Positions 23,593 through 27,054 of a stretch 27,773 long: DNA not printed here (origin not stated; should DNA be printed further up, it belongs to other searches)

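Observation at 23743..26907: Three peptidoglycan-precursor enzymes (MurG, MurC, MurB) fused into one polypeptide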

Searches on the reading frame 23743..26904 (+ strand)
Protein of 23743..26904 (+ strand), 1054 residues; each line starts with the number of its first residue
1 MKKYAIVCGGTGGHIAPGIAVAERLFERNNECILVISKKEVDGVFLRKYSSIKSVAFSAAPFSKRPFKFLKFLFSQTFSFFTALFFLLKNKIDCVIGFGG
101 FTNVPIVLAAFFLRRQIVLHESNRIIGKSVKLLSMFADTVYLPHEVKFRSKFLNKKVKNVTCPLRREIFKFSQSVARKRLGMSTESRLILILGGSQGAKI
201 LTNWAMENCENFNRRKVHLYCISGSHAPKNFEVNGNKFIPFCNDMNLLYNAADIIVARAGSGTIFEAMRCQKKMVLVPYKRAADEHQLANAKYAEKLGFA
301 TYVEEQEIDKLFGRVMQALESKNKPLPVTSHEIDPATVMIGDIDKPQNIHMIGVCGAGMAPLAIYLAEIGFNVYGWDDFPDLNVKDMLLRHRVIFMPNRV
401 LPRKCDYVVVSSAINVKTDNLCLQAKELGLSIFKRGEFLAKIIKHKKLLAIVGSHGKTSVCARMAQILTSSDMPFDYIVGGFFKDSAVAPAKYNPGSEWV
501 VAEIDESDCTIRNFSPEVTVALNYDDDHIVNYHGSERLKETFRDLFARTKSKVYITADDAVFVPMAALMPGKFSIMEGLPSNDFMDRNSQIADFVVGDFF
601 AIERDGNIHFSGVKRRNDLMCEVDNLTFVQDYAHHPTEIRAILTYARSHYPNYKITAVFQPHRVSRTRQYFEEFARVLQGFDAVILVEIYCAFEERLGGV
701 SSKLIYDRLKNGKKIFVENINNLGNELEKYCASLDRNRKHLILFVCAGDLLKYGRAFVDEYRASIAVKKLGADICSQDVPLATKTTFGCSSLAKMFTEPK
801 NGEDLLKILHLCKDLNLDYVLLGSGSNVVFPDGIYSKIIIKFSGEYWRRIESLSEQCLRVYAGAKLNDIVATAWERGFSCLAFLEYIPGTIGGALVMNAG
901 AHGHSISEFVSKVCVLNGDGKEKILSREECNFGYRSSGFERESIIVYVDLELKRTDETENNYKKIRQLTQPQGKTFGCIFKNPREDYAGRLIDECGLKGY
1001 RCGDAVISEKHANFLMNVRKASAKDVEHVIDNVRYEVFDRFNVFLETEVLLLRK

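Call 3: search_protein_families(library=pfam, proteins=[window:23743-26904:+], max_evalue=0.01)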
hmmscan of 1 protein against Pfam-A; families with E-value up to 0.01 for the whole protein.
window:23743-26904:+ (1054 aa): 8 families
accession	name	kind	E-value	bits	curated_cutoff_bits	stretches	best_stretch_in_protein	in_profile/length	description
PF02873.21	MurB_C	-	4.4e-28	97.8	27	1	961-1051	8-98/99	UDP-N-acetylenolpyruvoylglucosamine reductase, C-terminal domain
PF04101.22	Glyco_tran_28_C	-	3.3e-27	96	22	1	189-327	2-149/166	Glycosyltransferase family 28 C-terminal domain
PF03033.26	Glyco_transf_28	-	6.8e-23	81.7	26.2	1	5-141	2-138/139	Glycosyltransferase family 28 N-terminal domain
PF01565.28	FAD_binding_4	-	5e-18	65.6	26.4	1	795-922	3-135/139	FAD binding domain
PF02875.26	Mur_ligase_C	-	1.3e-13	52.3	28.4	1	615-717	1-101/127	Mur ligase, glutamate ligase domain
PF01225.30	Mur_ligase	-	5.6e-08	33.5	21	1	348-446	1-94/95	Mur ligase family, catalytic domain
PF08245.18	Mur_ligase_M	-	0.00019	21.9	24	1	452-561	2-127/200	Mur ligase middle domain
PF13528.12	Glyco_trans_1_3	-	0.0048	16.5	25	1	250-310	253-311/322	Glycosyl transferase family 1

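Call 4: search_protein_families(library=ncbifam, proteins=[window:23743-26904:+], max_evalue=0.01)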
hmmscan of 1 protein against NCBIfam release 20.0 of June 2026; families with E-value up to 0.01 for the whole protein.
window:23743-26904:+ (1054 aa): 22 families
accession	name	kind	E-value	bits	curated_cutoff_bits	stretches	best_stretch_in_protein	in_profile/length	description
NF010480.0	PRK13905.1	equivalog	5.5e-73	245.5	259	1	776-1051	17-297/303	UDP-N-acetylmuramate dehydrogenase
TIGR01082.1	murC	equivalog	4.6e-72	243.5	335.1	2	348-580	1-234/449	UDP-N-acetylmuramate--L-alanine ligase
TIGR00179.1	murB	equivalog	1.3e-61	208.4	144.5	1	783-1052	3-289/290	UDP-N-acetylmuramate dehydrogenase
TIGR01133.1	murG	equivalog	2.3e-52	178.1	250.25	1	1-310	5-315/353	undecaprenyldiphospho-muramoylpentapeptide beta-N-acetylglucosaminyltransferase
NF011171.0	PRK14573.1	equivalog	3.8e-47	160.7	1015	2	345-552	3-208/809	bifunctional UDP-N-acetylmuramate--L-alanine ligase/D-alanine--D-alanine ligase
NF010479.0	PRK13904.1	equivalog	1e-45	156.2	273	1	807-1052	23-258/258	UDP-N-acetylmuramate dehydrogenase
NF000755.0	PRK00046.1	equivalog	1.8e-44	151.8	277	2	776-970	5-204/343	UDP-N-acetylmuramate dehydrogenase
NF011245.0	PRK14651.1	equivalog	3.1e-44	151.2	224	1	777-1037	5-256/273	UDP-N-acetylmuramate dehydrogenase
NF010478.0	PRK13903.1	equivalog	4.7e-34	117.8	231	2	775-957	15-198/362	UDP-N-acetylmuramate dehydrogenase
NF009102.0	PRK12446.1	equivalog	9.7e-32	110.2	339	1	1-309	1-311/352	undecaprenyldiphospho-muramoylpentapeptide beta-N-acetylglucosaminyltransferase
TIGR01081.1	mpl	equivalog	3.5e-19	69.1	388.7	2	349-511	2-165/448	UDP-N-acetylmuramate:L-alanyl-gamma-D-glutamyl-meso-diaminopimelate ligase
NF011242.0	PRK14648.1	equivalog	1.3e-18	67.3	426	2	977-1050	264-339/354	UDP-N-acetylmuramate dehydrogenase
NF041548.1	PssE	equivalog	4.8e-15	55.8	120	1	198-317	10-122/146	PssE/Cps14G family polysaccharide biosynthesis glycosyltransferase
TIGR01087.1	murD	equivalog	7.3e-11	41.8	211.95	1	352-549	5-205/441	UDP-N-acetylmuramoyl-L-alanine--D-glutamate ligase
TIGR00661.1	MJ1255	subfamily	9.6e-10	38.2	195.9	1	206-311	204-304/321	MJ1255/VC2487 family glycosyltransferase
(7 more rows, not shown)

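Call 10: find_homologous_proteins(query=window:23743-26904:+, max_evalue=1e-10)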
Query window:23743-26904:+ (1054 aa): 59 proteins with E <= 1e-10 among 8000 candidates.
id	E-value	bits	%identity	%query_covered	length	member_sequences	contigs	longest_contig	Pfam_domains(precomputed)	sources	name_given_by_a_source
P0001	0.0e+0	2229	91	100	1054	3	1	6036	PF04101.23,PF02875.27,PF01225.31,PF01565.29,PF02873.22,PF03033.27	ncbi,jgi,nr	ncbi:MAG: UDP-N-acetylmuramate dehydrogenase [Puniceicoccales bacterium]|jgi:UDP-N-acetylenolpyruvoy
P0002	0.0e+0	1828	73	100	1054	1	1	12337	PF04101.23,PF02875.27,PF08245.19,PF01225.31,PF01565.29,PF02873.22,PF03033.27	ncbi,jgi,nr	ncbi:MAG: UDP-N-acetylmuramate dehydrogenase [Puniceicoccales bacterium]|jgi:UDP-N-acetylenolpyruvoy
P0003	0.0e+0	1780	72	100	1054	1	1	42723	PF04101.23,PF02875.27,PF01565.29,PF02873.22,PF03033.27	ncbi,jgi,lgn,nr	ncbi:MAG: UDP-N-acetylmuramate dehydrogenase [Puniceicoccales bacterium]|jgi:UDP-N-acetylenolpyruvoy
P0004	0.0e+0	1695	69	100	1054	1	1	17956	PF04101.23,PF02875.27,PF01225.31,PF01565.29,PF02873.22,PF03033.27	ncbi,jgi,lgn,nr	ncbi:MAG: UDP-N-acetylmuramate dehydrogenase [Puniceicoccales bacterium]|jgi:UDP-N-acetylenolpyruvoy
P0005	1.0e-286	972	66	60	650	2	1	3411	PF02875.27,PF01565.29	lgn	-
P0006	2.0e-270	918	63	59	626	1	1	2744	PF02875.27,PF01565.29,PF02873.22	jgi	jgi:UDP-N-acetylenolpyruvoylglucosamine reductase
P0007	1.6e-250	852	53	67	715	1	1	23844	PF02875.27,PF01225.31,PF01565.29,PF02873.22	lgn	-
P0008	1.4e-247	843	51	67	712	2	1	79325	PF02875.27,PF01225.31,PF01565.29,PF02873.22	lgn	-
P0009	1.5e-247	843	52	67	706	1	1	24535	PF02875.27,PF01225.31,PF01565.29,PF02873.22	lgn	-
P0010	8.7e-238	810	51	67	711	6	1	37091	PF02875.27,PF01225.31,PF01565.29,PF02873.22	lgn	-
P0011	2.0e-237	809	51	67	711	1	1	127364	PF02875.27,PF01225.31,PF01565.29,PF02873.22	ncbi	-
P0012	2.5e-193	663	44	67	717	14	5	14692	PF02875.27,PF08245.19,PF01225.31,PF01565.29,PF02873.22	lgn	-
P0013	2.1e-190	653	43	67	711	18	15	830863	PF02875.27,PF08245.19,PF01225.31,PF01565.29,PF02873.22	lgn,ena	-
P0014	9.6e-190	651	43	67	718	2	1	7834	PF02875.27,PF08245.19,PF01225.31,PF01565.29,PF02873.22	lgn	-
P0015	2.3e-187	643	43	67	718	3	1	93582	PF02875.27,PF08245.19,PF01225.31,PF01565.29,PF02873.22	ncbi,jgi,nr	ncbi:MAG: UDP-N-acetylmuramate dehydrogenase [Puniceicoccales bacterium]|jgi:UDP-N-acetylenolpyruvoy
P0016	3.8e-187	643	44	67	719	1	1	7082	PF02875.27,PF01225.31,PF01565.29,PF02873.22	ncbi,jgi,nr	ncbi:MAG: UDP-N-acetylmuramate dehydrogenase [Puniceicoccales bacterium]|jgi:UDP-N-acetylenolpyruvoy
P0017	9.3e-187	641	42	67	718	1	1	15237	PF02875.27,PF08245.19,PF01225.31,PF01565.29,PF02873.22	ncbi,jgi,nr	ncbi:MAG: UDP-N-acetylmuramate dehydrogenase [Puniceicoccales bacterium]|jgi:UDP-N-acetylenolpyruvoy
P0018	1.4e-186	641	41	67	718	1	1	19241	PF02875.27,PF08245.19,PF01225.31,PF01565.29,PF02873.22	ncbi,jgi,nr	ncbi:MAG: UDP-N-acetylmuramate dehydrogenase [Puniceicoccales bacterium]|jgi:UDP-N-acetylenolpyruvoy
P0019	1.0e-185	638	42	67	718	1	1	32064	PF02875.27,PF08245.19,PF01225.31,PF01565.29,PF02873.22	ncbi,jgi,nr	ncbi:MAG: UDP-N-acetylmuramate dehydrogenase [Puniceicoccales bacterium]|jgi:UDP-N-acetylenolpyruvoy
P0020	1.2e-185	638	41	67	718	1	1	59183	PF02875.27,PF08245.19,PF01225.31,PF01565.29,PF02873.22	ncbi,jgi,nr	ncbi:MAG: UDP-N-acetylmuramate dehydrogenase [Puniceicoccales bacterium]|jgi:UDP-N-acetylenolpyruvoy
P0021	5.1e-185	635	43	67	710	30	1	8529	PF02875.27,PF01225.31,PF01565.29,PF02873.22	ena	-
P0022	1.1e-184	634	42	67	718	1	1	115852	PF02875.27,PF08245.19,PF01225.31,PF01565.29,PF02873.22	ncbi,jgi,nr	ncbi:MAG: UDP-N-acetylmuramate dehydrogenase [Puniceicoccales bacterium]|jgi:UDP-N-acetylenolpyruvoy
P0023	1.1e-184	634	42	67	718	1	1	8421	PF02875.27,PF08245.19,PF01225.31,PF01565.29,PF02873.22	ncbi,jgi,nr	ncbi:MAG: UDP-N-acetylmuramate dehydrogenase [Puniceicoccales bacterium]|jgi:UDP-N-acetylenolpyruvoy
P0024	2.9e-184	633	42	67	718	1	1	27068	PF02875.27,PF08245.19,PF01225.31,PF01565.29,PF02873.22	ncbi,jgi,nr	ncbi:MAG: UDP-N-acetylmuramate dehydrogenase [Puniceicoccales bacterium]|jgi:UDP-N-acetylenolpyruvoy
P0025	1.0e-183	631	42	67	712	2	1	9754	PF02875.27,PF08245.19,PF01225.31,PF01565.29,PF02873.22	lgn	-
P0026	1.6e-183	631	42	67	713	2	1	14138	PF02875.27,PF08245.19,PF01225.31,PF01565.29,PF02873.22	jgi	jgi:UDP-N-acetylenolpyruvoylglucosamine reductase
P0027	4.6e-180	619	40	67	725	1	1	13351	PF02875.27,PF08245.19,PF01225.31,PF01565.29,PF02873.22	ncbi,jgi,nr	ncbi:MAG: UDP-N-acetylmuramate dehydrogenase [Puniceicoccales bacterium]|jgi:UDP-N-acetylenolpyruvoy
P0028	7.4e-176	605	41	67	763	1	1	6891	PF02875.27,PF08245.19,PF01225.31,PF01565.29,PF02873.22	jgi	jgi:UDP-N-acetylenolpyruvoylglucosamine reductase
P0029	3.2e-173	596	40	67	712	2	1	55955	PF02875.27,PF08245.19,PF01225.31,PF01565.29,PF02873.22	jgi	jgi:UDP-N-acetylenolpyruvoylglucosamine reductase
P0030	1.7e-170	587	41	66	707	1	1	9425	PF02875.27,PF08245.19,PF01565.29,PF02873.22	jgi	jgi:UDP-N-acetylenolpyruvoylglucosamine reductase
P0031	1.1e-167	578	41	67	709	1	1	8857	PF02875.27,PF08245.19,PF01225.31,PF01565.29,PF02873.22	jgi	jgi:UDP-N-acetylenolpyruvoylglucosamine reductase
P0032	9.9e-154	532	39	61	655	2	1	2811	PF02875.27,PF08245.19,PF01565.29,PF02873.22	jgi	jgi:UDP-N-acetylenolpyruvoylglucosamine reductase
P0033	1.3e-120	422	35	67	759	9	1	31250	PF02875.27,PF01225.31,PF01565.29,PF02873.22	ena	-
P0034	3.0e-117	411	35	66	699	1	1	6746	PF02875.27,PF08245.19,PF01565.29,PF02873.22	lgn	-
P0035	8.7e-115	403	36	67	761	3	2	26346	PF02875.27,PF08245.19,PF01225.31,PF01565.29,PF02873.22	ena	-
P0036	5.2e-112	394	35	67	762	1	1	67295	PF02875.27,PF08245.19,PF01225.31,PF01565.29,PF02873.22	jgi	-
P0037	6.4e-112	394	35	67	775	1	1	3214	PF02875.27,PF08245.19,PF01225.31,PF01565.29,PF02873.22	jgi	jgi:UDP-N-acetylmuramate--alanine ligase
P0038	2.8e-111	391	35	67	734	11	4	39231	PF02875.27,PF01565.29,PF02873.22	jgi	jgi:UDP-N-acetylmuramate--alanine ligase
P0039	2.0e-110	389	34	67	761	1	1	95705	PF02875.27,PF08245.19,PF01225.31,PF01565.29,PF02873.22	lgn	-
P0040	6.5e-110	387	39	31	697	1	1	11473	PF13528.13,PF04101.23,PF13579.13,PF01565.29,PF02873.22,PF03033.27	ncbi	-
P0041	5.1e-109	384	35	67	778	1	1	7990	PF02875.27,PF01225.31,PF01565.29,PF02873.22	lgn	-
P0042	9.0e-108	380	35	67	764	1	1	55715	PF02875.27,PF08245.19,PF01225.31,PF01565.29,PF02873.22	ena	-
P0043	5.8e-105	370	34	66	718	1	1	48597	PF08245.19,PF01225.31,PF01565.29,PF02873.22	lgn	-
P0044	3.2e-103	365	38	30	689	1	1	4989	PF04101.23,PF01565.29,PF02873.22,PF03033.27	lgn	-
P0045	5.1e-103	364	32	67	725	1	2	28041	PF02875.27,PF01225.31,PF01565.29,PF02873.22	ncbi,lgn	-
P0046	2.1e-65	239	28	68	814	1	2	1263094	PF04101.23,PF02875.27,PF08245.19,PF01225.31,PF03033.27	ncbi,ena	-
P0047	8.6e-65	237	28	70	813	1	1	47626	PF04101.23,PF02875.27,PF08245.19,PF01225.31,PF03033.27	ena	-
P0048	1.2e-62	230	27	71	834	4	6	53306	PF04101.23,PF02875.27,PF08245.19,PF01225.31,PF03033.27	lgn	-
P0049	4.2e-61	225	25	70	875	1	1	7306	PF04101.23,PF02875.27,PF08245.19,PF01225.31,PF03033.27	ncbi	-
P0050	1.4e-59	220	26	71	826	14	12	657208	PF04101.23,PF02875.27,PF08245.19,PF01225.31,PF03033.27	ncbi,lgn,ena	ncbi:MAG: UDP-N-acetylmuramate--L-alanine ligase [Chitinophagales bacterium]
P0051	1.0e-57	214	27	68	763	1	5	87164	PF04101.23,PF02875.27,PF08245.19,PF01225.31,PF03033.27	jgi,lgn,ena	-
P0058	1.4e-21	94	27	29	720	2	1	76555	PF04101.23,PF08478.16,PF03033.27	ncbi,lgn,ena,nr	ncbi:MAG: undecaprenyldiphospho-muramoylpentapeptide beta-N-acetylglucosaminyltransferase [Mogibacte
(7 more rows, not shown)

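Call 13: find_encoding_contigs(protein=P0003, flank=10000, max_places=3)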
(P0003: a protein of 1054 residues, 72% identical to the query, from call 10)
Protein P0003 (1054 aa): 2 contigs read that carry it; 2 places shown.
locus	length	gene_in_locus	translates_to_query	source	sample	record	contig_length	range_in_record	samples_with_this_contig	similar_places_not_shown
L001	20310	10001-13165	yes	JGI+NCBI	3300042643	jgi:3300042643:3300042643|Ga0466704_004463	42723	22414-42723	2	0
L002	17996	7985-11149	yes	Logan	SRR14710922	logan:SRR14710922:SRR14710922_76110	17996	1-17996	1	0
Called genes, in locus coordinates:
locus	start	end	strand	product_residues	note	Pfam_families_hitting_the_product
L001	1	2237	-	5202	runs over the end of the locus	-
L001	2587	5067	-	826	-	PF01326:PPDK_N, PF00391:PEP-utilizers, PF02896:PEP-utilizers_C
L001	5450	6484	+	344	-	PF00953:Glycos_transf_4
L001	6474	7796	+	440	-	PF08245:Mur_ligase_M, PF02875:Mur_ligase_C (weak)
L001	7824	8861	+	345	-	PF01476:LysM, PF04225:LysM_OapA (faint), PF23473:LysM3_LYK4_5 (faint), PF01476:LysM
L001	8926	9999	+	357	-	PF01098:FTSW_RODA_SPOVE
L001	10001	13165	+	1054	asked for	PF03033:Glyco_transf_28, PF04101:Glyco_tran_28_C, PF02875:Mur_ligase_C, PF01565:FAD_binding_4, PF02873:MurB_C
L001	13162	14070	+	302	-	PF01820:Dala_Dala_lig_N (weak), PF07478:Dala_Dala_lig_C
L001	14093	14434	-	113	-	PF11969:DcpS_C, PF01230:HIT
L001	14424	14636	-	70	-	-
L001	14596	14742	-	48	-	-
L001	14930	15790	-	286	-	PF11019:DUF2608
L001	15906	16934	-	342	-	PF04055:Radical_SAM, PF06969:HemN_C (weak)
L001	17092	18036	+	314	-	-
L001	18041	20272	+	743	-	PF22019:GlgB_N, PF02922:CBM_48, PF00128:Alpha-amylase (weak), PF02806:Alpha-amylase_C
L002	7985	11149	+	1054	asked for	PF03033:Glyco_transf_28, PF04101:Glyco_tran_28_C, PF02875:Mur_ligase_C, PF01565:FAD_binding_4, PF02873:MurB_C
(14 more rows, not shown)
